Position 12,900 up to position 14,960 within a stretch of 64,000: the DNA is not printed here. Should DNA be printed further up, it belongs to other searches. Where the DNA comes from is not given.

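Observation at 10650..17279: Six-gene cluster couples a cytochrome c/FeS/NrfD quinone module with no catalytic subunit to a radical SAM enzyme and two large polytopic membrane proteins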

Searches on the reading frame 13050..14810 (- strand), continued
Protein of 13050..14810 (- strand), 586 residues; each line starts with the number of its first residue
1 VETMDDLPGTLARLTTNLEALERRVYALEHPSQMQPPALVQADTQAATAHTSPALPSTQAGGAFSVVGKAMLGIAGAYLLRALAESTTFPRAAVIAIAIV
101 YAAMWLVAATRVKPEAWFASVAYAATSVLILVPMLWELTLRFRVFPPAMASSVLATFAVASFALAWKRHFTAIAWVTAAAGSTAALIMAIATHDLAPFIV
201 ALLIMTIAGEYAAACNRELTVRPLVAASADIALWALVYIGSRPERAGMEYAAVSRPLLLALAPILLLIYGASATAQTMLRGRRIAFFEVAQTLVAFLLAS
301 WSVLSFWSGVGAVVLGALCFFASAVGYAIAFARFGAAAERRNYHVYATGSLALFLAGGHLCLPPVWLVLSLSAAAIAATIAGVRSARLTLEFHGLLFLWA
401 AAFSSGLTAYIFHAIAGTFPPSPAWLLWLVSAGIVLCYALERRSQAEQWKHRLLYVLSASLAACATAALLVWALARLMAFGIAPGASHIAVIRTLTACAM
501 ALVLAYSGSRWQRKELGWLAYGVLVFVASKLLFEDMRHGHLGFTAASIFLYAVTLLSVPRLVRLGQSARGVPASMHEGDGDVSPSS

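Call 40: find_encoding_contigs(protein=P0376, flank=8000, max_places=1)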
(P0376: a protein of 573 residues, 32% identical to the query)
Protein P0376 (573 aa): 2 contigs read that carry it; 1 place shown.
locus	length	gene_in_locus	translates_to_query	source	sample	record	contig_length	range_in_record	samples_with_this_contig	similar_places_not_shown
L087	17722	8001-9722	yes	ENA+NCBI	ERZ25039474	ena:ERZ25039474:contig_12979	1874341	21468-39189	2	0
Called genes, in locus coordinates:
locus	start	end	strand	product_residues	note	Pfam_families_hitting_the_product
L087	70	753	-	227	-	PF02687:FtsX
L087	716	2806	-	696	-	PF12704:MacB_PCD, PF02687:FtsX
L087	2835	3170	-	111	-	PF03551:PadR, PF13601:HTH_34 (weak)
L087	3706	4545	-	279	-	PF04072:LCM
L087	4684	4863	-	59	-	-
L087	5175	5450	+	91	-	-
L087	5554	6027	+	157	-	-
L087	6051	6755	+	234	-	PF13187:Fer4_9 (faint), PF00037:Fer4 (faint), PF12797:Fer4_2 (weak), PF12837:Fer4_6 (faint), PF12838:Fer4_7, PF13237:Fer4_10 (weak), PF13247:Fer4_11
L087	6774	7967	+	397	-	PF03916:NrfD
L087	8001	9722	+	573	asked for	-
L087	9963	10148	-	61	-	-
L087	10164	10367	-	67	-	-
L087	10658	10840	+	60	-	-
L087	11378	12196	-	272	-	PF13557:Phenol_MetA_deg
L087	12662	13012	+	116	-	-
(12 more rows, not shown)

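Call 41: find_encoding_contigs(protein=P0394, flank=8000, max_places=1)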
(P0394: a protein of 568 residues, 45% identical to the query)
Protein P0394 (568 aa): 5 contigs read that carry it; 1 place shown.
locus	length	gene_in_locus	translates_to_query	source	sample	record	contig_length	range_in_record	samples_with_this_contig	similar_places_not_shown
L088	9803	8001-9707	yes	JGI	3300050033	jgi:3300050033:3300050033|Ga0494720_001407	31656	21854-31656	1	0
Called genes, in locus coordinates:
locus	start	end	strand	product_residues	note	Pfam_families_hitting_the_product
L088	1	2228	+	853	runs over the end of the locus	PF07497:Rho_RNA_bind (weak), PF08206:OB_RNB, PF17876:CSD2, PF00773:RNB, PF00575:S1 (weak)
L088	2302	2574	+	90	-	PF04362:Iron_traffic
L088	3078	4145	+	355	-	PF01073:3Beta_HSD, PF01370:Epimerase, PF02719:Polysacc_synt_2, PF05368:NmrA (weak), PF07993:NAD_binding_4, PF13460:NAD_binding_10, PF16363:GDP_Man_Dehyd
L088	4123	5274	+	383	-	PF01408:GFO_IDH_MocA, PF03447:NAD_binding_3, PF22725:GFO_IDH_MocA_C3 (weak)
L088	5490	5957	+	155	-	PF14537:Cytochrom_c3_2 (faint), PF14522:Cytochrome_C7 (weak), PF13435:Cytochrome_C554 (weak)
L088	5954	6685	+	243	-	PF00037:Fer4 (faint), PF12797:Fer4_2 (faint), PF12837:Fer4_6 (faint), PF13183:Fer4_8 (weak), PF12838:Fer4_7, PF13187:Fer4_9 (weak), PF13247:Fer4_11, PF13237:Fer4_10 (weak)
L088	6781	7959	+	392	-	PF03916:NrfD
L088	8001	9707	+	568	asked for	-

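Call 42: find_encoding_contigs(protein=P0357, flank=8000, max_places=1)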
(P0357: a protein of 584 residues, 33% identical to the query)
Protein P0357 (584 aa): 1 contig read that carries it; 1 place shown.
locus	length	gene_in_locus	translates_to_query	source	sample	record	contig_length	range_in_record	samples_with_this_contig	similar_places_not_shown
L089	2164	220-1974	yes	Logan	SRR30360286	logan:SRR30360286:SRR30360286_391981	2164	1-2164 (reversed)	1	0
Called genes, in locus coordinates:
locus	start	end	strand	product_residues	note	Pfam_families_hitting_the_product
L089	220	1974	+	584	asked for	-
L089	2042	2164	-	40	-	?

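Call 43: find_encoding_contigs(protein=P0323, flank=8000, max_places=1)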
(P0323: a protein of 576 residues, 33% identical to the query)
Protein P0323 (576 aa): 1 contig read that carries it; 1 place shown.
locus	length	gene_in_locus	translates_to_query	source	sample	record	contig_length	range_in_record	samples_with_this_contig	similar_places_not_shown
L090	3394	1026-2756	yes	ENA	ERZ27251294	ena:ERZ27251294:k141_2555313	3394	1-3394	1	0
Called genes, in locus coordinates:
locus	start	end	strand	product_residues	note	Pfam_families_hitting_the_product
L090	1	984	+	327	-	?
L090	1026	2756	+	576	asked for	-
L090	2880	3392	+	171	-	?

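Call 53: list_cluster_members(proteins=[P0376, P0357, P0323, P0388, P0390, P0362, P0337, P0320, P0310, P0274])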
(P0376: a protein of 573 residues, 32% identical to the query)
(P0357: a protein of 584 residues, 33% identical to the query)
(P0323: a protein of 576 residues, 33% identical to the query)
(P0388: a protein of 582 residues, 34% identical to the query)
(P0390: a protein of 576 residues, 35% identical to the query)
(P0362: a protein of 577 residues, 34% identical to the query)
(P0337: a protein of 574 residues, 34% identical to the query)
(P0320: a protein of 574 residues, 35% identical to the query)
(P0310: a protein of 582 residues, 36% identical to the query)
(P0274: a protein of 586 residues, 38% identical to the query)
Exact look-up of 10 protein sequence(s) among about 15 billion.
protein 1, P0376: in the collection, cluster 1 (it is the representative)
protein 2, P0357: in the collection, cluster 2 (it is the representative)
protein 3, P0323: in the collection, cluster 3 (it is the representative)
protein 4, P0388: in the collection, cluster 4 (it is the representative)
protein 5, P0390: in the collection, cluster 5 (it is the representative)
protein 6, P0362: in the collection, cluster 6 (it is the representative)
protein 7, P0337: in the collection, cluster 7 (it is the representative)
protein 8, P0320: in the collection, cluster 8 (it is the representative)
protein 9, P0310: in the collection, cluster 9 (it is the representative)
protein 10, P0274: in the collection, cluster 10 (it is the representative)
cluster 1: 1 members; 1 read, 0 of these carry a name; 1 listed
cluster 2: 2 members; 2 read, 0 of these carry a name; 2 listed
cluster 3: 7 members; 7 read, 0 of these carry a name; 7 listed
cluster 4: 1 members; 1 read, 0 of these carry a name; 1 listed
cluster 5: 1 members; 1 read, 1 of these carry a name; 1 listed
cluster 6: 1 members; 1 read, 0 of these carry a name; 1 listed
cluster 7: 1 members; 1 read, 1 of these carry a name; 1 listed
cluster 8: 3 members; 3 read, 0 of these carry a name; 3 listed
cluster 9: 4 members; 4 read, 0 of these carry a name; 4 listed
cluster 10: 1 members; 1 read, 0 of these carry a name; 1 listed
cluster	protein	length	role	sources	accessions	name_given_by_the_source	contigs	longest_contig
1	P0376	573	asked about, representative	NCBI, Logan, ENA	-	-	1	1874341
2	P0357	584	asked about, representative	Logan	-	-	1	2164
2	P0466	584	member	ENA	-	-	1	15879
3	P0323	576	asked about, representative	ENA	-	-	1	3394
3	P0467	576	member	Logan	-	-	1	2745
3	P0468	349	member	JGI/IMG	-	-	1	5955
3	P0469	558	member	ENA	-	-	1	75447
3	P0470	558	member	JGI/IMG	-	-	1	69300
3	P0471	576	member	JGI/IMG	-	-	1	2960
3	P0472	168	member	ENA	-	-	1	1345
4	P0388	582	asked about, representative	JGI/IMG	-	-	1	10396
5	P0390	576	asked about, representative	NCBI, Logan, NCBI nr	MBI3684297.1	MAG: hypothetical protein HY235_28315 [Acidobacteria bacterium] | hypothetical protein [Acidobacteriota bacterium]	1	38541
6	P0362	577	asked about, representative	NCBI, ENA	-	-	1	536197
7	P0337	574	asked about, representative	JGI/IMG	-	hypothetical protein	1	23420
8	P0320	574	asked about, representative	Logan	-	-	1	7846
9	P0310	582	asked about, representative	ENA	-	-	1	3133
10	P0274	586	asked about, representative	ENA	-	-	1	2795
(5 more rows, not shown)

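Call 54: find_encoding_contigs(protein=P0390, flank=8000, max_places=1)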
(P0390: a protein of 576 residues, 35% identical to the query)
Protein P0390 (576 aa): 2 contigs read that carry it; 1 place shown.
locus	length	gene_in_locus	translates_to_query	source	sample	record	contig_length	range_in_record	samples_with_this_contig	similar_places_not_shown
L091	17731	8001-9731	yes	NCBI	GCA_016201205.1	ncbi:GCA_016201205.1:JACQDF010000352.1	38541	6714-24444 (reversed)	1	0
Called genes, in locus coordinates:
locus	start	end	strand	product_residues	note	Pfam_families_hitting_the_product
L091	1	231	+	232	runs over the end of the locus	PF01292:Ni_hydr_CYTB, PF14358:DUF4405 (faint)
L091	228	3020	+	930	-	PF09699:Paired_CXXCH_1 (faint), PF14522:Cytochrome_C7 (faint), PF14537:Cytochrom_c3_2 (faint), PF22113:Mtrc-MtrF_II-IV_dom (weak), PF01292:Ni_hydr_CYTB (faint)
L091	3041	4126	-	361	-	-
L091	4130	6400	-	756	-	PF07719:TPR_2 (faint), PF13371:TPR_9 (faint), PF00270:DEAD, PF04851:ResIII, PF00176:SNF2-rel_dom, PF00271:Helicase_C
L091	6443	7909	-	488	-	PF03264:Cytochrom_NNT, PF14522:Cytochrome_C7 (faint)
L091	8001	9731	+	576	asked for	-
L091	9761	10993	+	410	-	PF01168:Ala_racemase_N, PF14031:D-ser_dehydrat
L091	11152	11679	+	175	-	PF00160:Pro_isomerase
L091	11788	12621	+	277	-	PF01810:LysE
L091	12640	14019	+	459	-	PF00072:Response_reg, PF00158:Sigma54_activat, PF14532:Sigma54_activ_2, PF00004:AAA (weak), PF07724:AAA_2 (weak), PF07728:AAA_5, PF25601:AAA_lid_14, PF02954:HTH_8, +1 more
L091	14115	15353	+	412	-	PF02518:HATPase_c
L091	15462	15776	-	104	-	PF01909:NTP_transf_2, PF18765:Polbeta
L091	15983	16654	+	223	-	-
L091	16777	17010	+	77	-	PF15970:HicB-like_2 (weak), PF15919:HicB_lk_antitox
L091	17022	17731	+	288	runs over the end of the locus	PF07927:HicA_toxin, PF07638:Sigma70_ECF, PF04545:Sigma70_r4, PF08281:Sigma70_r4_2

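Call 55: find_encoding_contigs(protein=P0362, flank=8000, max_places=1)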
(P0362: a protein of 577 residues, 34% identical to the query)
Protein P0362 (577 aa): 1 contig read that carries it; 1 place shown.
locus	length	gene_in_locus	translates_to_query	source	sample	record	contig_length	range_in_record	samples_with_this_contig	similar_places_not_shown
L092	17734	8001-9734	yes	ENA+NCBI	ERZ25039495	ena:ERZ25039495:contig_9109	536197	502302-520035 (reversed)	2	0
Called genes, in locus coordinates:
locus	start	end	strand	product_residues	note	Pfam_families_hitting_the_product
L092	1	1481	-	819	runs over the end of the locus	PF12704:MacB_PCD, PF02687:FtsX, PF12704:MacB_PCD, PF02687:FtsX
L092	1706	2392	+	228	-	PF04307:YdjM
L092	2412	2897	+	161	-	-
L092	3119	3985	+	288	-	PF06283:ThuA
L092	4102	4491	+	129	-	-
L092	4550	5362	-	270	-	PF00376:MerR (weak), PF12728:HTH_17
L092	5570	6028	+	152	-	PF14522:Cytochrome_C7 (faint), PF14537:Cytochrom_c3_2 (faint)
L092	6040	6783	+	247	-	PF12797:Fer4_2 (weak), PF12837:Fer4_6 (weak), PF12838:Fer4_7, PF13237:Fer4_10 (weak), PF13247:Fer4_11, PF00037:Fer4 (weak), PF12797:Fer4_2 (weak), PF12837:Fer4_6 (weak), +7 more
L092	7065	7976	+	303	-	PF03916:NrfD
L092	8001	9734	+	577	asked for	-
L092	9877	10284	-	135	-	PF05168:HEPN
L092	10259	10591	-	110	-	PF01909:NTP_transf_2, PF18765:Polbeta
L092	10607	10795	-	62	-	-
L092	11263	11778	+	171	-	PF03795:YCII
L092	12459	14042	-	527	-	PF12708:Pect-lyase_RHGA_epim, PF00295:Glyco_hydro_28, PF13229:Beta_helix (faint)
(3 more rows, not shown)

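Call 67: find_related_loci(query=A1, collection=metagenome_contigs, flank=6000)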
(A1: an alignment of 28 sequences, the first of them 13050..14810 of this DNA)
Query A1 (586 aa) in metagenome_contigs; peptide patterns used: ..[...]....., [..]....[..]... (x = any residue, [..] = any of these).
600 stretches matched a pattern (row limit reached: there are more); 548 encode a relative of the query (tblastn E <= 1e-3); the best 80 are kept; 80 distinct loci.
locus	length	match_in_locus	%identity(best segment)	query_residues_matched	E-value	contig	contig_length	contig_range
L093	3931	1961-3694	73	3-584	0e+0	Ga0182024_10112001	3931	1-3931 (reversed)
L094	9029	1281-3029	68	4-582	0e+0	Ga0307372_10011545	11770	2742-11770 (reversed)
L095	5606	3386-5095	70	3-571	0e+0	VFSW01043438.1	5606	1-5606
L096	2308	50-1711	66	1-554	0e+0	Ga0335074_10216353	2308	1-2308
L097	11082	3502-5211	66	3-571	0e+0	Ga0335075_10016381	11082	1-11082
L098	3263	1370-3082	53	1-568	0e+0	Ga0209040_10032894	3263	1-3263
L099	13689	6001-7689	54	4-566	4e-172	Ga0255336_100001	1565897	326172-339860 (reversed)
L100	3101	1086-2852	54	1-586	6e-179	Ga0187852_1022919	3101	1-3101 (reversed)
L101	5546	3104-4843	55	1-577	4e-172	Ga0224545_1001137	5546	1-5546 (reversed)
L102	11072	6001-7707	55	1-566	4e-168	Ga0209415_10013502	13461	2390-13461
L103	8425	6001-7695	55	1-566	4e-168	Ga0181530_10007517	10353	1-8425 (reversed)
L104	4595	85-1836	54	1-577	1e-172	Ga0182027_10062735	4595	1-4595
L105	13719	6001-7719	56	1-574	3e-166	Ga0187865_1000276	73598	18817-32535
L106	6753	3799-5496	56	1-566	1e-166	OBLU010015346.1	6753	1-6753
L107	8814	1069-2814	55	1-580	8e-163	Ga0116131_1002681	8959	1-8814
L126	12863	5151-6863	50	1-572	8e-152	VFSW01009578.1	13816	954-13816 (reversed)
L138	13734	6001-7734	49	1-567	1e-148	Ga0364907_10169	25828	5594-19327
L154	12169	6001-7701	50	1-570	1e-142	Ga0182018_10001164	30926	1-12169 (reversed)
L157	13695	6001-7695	53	1-565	4e-142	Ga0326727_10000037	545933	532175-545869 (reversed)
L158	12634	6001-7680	52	1-566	1e-141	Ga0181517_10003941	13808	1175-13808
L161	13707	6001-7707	51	1-568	2e-141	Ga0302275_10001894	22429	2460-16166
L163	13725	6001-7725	49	2-578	5e-141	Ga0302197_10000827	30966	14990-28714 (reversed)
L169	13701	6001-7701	51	1-567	5e-140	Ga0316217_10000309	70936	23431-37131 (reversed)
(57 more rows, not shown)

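Call 72: search_protein_families(library=pfam, proteins=[L163:1062-2090:-, L157:1670-3349:+, L169:8076-9104:+, L161:1290-2027:-, L138:7864-9498:-, L154:10058-11410:+, L126:3722-4630:+, L126:2248-3420:-, L158:241-1431:+], max_evalue=0.001)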
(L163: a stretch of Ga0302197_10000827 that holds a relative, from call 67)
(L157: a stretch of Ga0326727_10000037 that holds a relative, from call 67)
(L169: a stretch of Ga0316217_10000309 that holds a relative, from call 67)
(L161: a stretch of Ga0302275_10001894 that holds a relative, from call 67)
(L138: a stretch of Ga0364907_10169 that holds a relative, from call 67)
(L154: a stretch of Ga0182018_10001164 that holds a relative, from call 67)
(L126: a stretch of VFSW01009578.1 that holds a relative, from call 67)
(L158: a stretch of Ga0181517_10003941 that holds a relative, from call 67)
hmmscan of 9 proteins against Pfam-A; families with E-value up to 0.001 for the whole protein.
L163:1062-2090:- (342 aa): 2 families
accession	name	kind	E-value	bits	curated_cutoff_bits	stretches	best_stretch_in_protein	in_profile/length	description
PF02882.25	THF_DHG_CYH_C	-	3.7e-62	208.8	27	1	160-338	1-158/160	Tetrahydrofolate dehydrogenase/cyclohydrolase, NAD(P)-binding domain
PF00763.28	THF_DHG_CYH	-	4e-38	130.7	32.8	1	43-157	1-115/115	Tetrahydrofolate dehydrogenase/cyclohydrolase, catalytic domain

L157:1670-3349:+ (559 aa): 0 families

L169:8076-9104:+ (342 aa): 2 families
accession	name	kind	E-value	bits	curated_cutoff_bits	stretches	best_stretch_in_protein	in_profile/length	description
PF08668.18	HDOD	-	4e-49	167.2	22.9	1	77-270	1-196/196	HDOD domain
PF01966.28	HD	-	4e-07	30.8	22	1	171-272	2-90/116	HD domain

L161:1290-2027:- (245 aa): 4 families
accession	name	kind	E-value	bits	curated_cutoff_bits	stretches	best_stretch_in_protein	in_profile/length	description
PF01121.26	CoaE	-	3.9e-36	124.9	27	1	4-146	3-142/180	Dephospho-CoA kinase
PF13238.12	AAA_18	-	1.5e-06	29.1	29.4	0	4-164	1-114/128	AAA domain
PF13671.12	AAA_33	-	0.00023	21.9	27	0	7-163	5-120/143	AAA domain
PF13521.12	AAA_28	-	0.0007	20.3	27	0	3-42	1-39/164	AAA domain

L138:7864-9498:- (544 aa): 1 family
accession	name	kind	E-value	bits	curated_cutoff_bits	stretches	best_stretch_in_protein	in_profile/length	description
PF20208.3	ARPP-1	-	2.1e-59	201.8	27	1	163-510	3-282/297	ARG and Rhodanese-Phosphatase-superfamily-associated Protein domain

L154:10058-11410:+ (450 aa): 1 family
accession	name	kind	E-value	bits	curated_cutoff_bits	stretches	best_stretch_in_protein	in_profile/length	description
PF13490.11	zf-HC2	-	6.6e-06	26.6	22.2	1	15-43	7-35/35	Putative zinc-finger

L126:3722-4630:+ (302 aa): 2 families
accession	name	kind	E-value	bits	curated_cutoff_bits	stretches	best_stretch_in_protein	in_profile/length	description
PF03466.25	LysR_substrate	-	2.2e-24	86.5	28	1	94-288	5-207/209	LysR substrate binding domain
PF00126.33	HTH_1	-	1.1e-17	64.1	26.6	1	7-66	1-60/60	Bacterial regulatory helix-turn-helix protein, lysR family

L126:2248-3420:- (390 aa): 3 families
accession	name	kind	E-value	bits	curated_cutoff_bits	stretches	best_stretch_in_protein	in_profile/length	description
PF25137.1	ADH_Fe_C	-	7.3e-47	160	27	1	191-389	1-194/194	Fe-containing alcohol dehydrogenase family, C-terminal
PF00465.25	Fe-ADH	-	1.7e-44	151.8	31.3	1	12-179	1-167/168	Iron-containing alcohol dehydrogenase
PF13685.12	Fe-ADH_2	-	2.4e-13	50.8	28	1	16-113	1-96/149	Iron-containing alcohol dehydrogenase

L158:241-1431:+ (396 aa): 0 families

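Call 73: find_encoding_contigs(protein=P0337, flank=7000, max_places=1)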
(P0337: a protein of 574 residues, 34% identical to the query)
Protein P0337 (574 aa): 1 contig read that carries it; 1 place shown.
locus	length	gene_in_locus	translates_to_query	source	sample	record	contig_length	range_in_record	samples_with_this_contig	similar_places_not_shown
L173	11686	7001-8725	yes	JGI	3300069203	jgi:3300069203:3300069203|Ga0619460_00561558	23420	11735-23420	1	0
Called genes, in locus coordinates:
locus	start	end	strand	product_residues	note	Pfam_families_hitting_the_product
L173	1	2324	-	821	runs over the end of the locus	PF03030:H_PPase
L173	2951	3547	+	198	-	PF13500:AAA_26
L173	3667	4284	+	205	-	PF09335:VTT_dom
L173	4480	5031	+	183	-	PF14537:Cytochrom_c3_2 (faint)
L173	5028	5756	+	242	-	PF13187:Fer4_9 (faint), PF00037:Fer4 (faint), PF12797:Fer4_2 (weak), PF12837:Fer4_6 (faint), PF12838:Fer4_7, PF13237:Fer4_10 (weak), PF13247:Fer4_11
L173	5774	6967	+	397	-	PF03916:NrfD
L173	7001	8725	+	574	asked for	-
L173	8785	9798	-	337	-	PF04307:YdjM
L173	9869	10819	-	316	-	PF00781:DAGK_cat, PF19279:YegS_C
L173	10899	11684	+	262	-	?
